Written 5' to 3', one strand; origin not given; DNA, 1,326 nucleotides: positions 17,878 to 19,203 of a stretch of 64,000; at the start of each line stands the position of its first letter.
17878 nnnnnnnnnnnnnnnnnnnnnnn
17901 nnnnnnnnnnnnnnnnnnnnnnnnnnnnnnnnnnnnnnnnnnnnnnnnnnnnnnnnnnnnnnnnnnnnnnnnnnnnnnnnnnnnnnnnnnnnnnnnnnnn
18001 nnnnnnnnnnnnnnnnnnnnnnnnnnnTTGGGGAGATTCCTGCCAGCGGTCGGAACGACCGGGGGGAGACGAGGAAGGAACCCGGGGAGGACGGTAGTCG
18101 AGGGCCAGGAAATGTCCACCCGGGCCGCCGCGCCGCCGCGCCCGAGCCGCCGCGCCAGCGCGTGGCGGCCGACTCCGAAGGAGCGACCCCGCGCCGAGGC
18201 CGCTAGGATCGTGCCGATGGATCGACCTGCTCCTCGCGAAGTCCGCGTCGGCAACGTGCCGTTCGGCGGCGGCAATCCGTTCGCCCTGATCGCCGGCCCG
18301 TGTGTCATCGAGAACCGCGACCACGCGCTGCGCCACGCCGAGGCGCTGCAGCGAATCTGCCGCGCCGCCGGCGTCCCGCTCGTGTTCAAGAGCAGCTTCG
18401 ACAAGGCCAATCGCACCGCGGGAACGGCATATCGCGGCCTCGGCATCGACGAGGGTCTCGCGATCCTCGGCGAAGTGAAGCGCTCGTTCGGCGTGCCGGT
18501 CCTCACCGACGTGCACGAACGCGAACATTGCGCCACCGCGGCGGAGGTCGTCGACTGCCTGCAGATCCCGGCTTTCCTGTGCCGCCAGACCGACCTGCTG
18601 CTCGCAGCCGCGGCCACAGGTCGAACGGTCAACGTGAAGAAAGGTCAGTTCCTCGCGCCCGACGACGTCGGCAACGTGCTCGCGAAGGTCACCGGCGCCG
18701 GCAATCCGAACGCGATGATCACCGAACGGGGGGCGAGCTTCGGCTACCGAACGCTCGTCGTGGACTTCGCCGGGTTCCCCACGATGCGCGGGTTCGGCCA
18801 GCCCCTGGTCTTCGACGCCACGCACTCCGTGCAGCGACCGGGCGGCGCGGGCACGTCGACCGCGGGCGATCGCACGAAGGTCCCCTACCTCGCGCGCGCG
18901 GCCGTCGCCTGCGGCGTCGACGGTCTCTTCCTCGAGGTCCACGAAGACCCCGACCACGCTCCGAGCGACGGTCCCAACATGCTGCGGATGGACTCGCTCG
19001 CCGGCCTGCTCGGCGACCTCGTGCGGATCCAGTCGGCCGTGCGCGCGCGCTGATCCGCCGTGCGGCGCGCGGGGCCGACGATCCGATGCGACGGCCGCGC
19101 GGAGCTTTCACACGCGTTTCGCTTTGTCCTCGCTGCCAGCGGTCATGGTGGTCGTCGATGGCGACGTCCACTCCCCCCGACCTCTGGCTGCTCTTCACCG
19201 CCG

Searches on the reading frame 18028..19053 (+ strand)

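Call 29: search_protein_families(library=pfam, proteins=[window:18028-19053:+], max_evalue=0.001)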
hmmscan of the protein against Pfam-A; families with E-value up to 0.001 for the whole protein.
window:18028-19053:+ (341 aa): 1 family
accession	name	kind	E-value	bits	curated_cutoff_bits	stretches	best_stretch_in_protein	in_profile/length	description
PF00793.26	DAHP_synth_1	-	1e-65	221.8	25.5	1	76-325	9-255/270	DAHP synthetase I family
